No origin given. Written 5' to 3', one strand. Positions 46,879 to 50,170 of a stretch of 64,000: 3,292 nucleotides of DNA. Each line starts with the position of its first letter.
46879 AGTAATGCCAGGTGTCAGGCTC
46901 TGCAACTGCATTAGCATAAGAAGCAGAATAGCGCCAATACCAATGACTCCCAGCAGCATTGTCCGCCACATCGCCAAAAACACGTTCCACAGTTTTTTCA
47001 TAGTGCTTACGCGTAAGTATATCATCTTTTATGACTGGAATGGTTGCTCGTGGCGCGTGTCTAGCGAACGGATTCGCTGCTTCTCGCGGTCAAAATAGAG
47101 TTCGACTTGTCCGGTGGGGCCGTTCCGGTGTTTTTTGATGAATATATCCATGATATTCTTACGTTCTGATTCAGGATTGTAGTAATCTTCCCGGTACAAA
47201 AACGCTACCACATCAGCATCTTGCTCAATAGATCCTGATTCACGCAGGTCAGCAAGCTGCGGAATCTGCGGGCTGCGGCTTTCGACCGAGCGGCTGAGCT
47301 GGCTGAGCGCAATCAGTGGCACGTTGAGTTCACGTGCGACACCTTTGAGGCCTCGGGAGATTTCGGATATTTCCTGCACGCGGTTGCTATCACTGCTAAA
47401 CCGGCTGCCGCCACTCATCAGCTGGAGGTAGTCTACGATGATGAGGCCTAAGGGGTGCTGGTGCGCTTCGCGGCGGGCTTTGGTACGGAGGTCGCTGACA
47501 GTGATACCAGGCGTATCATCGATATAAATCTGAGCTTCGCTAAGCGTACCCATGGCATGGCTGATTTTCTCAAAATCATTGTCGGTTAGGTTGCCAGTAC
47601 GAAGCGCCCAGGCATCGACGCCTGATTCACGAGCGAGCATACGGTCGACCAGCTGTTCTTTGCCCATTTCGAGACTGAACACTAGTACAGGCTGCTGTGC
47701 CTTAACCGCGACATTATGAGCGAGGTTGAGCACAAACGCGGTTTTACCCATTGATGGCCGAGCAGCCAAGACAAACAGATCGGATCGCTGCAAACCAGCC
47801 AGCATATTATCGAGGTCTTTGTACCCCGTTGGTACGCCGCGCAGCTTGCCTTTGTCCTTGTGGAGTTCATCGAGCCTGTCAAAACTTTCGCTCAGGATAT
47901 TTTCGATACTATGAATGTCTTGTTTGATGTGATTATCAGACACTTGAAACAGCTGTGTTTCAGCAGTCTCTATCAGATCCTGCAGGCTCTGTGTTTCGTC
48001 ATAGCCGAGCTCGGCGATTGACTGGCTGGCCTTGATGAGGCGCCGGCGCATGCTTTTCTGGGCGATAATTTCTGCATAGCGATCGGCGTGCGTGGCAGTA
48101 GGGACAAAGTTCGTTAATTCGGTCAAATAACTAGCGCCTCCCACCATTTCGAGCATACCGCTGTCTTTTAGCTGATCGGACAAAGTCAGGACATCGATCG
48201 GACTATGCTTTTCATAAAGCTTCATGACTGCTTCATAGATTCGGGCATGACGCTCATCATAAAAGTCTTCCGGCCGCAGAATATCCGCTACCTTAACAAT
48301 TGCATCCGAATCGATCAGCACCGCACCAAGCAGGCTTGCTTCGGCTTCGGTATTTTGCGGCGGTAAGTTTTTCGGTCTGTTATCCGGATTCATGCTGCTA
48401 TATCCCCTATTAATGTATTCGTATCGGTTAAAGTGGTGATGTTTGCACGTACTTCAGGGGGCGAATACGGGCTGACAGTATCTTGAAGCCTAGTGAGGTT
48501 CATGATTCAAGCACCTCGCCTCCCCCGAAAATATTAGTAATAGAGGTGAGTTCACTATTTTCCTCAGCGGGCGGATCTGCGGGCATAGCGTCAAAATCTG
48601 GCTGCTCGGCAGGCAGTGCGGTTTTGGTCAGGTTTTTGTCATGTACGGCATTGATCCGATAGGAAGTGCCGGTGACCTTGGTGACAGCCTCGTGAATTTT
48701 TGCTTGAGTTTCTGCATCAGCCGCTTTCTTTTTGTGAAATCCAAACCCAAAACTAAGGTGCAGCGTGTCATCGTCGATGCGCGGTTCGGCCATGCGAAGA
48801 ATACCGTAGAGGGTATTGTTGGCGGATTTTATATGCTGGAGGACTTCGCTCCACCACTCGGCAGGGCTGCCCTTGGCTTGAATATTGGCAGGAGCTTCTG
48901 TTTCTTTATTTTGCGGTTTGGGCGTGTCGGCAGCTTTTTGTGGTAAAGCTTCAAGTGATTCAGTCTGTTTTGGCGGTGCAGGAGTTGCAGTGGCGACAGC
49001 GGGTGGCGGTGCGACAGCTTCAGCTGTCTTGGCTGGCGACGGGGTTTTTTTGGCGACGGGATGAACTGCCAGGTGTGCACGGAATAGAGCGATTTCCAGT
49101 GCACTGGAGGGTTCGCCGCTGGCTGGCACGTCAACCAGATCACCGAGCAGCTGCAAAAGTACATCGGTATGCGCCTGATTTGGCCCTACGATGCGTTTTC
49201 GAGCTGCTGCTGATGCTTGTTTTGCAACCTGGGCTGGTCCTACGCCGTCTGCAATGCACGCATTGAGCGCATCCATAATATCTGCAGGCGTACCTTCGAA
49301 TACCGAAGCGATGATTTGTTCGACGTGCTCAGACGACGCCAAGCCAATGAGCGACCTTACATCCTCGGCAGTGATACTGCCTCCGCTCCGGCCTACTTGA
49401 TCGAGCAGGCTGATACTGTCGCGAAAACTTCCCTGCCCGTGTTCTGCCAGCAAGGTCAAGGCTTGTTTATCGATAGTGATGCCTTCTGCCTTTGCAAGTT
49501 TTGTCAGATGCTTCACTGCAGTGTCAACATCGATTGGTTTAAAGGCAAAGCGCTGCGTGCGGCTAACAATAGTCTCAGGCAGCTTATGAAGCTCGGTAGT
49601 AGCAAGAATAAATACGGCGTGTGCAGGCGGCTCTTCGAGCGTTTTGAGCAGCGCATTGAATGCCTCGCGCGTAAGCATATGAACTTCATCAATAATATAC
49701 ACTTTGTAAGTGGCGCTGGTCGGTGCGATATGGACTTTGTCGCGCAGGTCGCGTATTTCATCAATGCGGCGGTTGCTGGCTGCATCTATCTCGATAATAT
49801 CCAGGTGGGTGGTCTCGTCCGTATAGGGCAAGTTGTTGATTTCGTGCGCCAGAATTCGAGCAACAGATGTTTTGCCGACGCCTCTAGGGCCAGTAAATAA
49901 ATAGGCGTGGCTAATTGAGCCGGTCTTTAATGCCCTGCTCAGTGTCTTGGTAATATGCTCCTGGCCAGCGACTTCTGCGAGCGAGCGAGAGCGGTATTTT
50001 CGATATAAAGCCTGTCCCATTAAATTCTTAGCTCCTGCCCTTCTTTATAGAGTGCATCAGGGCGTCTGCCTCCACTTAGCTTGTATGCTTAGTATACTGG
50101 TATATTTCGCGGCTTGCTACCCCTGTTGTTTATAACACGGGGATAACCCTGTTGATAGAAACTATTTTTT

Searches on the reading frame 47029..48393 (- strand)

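Call 97: search_protein_families(library=pfam, proteins=[window:47029-48393:-], max_evalue=0.0001)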
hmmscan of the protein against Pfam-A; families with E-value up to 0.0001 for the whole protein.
window:47029-48393:- (454 aa): 4 families
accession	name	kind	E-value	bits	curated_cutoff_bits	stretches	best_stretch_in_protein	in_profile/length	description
PF03796.21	DnaB_C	-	9e-107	356.6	27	1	186-441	1-253/255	DnaB-like helicase C terminal domain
PF00772.26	DnaB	-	1.3e-35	121.9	23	1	11-111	2-102/103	DnaB-like helicase N terminal domain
PF13481.12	AAA_25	-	6.8e-11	42.6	27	1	201-365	29-189/195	AAA domain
PF06745.19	ATPase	-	5.3e-05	23.1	26.6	0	187-261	1-74/231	KaiC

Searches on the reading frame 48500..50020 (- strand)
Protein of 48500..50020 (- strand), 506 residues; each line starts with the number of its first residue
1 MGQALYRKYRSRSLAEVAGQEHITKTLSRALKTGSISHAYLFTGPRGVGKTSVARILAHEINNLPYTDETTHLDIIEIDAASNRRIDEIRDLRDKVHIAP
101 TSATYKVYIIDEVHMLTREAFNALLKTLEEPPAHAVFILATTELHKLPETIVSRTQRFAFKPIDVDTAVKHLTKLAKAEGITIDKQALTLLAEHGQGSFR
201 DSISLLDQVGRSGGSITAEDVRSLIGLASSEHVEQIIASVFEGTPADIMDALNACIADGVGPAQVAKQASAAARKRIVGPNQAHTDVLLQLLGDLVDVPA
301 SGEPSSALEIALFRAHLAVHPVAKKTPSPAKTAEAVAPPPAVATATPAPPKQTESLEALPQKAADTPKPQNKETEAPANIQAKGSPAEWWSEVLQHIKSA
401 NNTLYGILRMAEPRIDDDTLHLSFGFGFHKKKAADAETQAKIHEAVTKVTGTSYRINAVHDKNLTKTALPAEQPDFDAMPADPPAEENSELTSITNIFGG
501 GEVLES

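Call 97: search_protein_families(library=pfam, proteins=[window:48500-50020:-], max_evalue=0.0001)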
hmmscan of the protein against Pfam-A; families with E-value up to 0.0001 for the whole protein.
window:48500-50020:- (506 aa): 10 families
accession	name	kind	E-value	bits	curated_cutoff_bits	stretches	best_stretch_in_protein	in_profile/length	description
PF13177.12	DNA_pol3_delta2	-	3.5e-36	125.1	27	1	19-163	1-160/161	DNA polymerase III, delta subunit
PF00004.35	AAA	-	1.6e-14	55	21.2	1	41-160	2-128/131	ATPase family associated with various cellular activities (AAA)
PF22608.2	DNAX_ATPase_lid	-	1.1e-11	44.8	27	1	169-208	3-42/49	DNA polymerase III clamp loader subunit, ATPase lid domain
PF20964.2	DnaX_C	-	2.4e-07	31.1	26.2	1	388-480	14-106/113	DNA polymerase III subunit tau, C-terminal domain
PF07728.20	AAA_5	-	3.3e-07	30.8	22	1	41-131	3-93/139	AAA domain (dynein-related subfamily)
PF05496.18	RuvB_N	-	1.4e-06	28.6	27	1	10-130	2-110/159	Holliday junction DNA helicase RuvB P-loop domain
PF13401.12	AAA_22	-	2.2e-06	28.4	27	0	41-140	9-121/130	AAA domain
PF13173.12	AAA_14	-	4.5e-06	27.1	27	1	39-152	4-112/129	AAA domain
PF12169.13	DNA_pol3_gamma3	-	6.3e-05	23.2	24.4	0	216-267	1-52/143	DNA polymerase III subunits gamma and tau domain III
PF06068.19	TIP49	-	6.4e-05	22.7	23.8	0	107-142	277-311/347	TIP49 P-loop domain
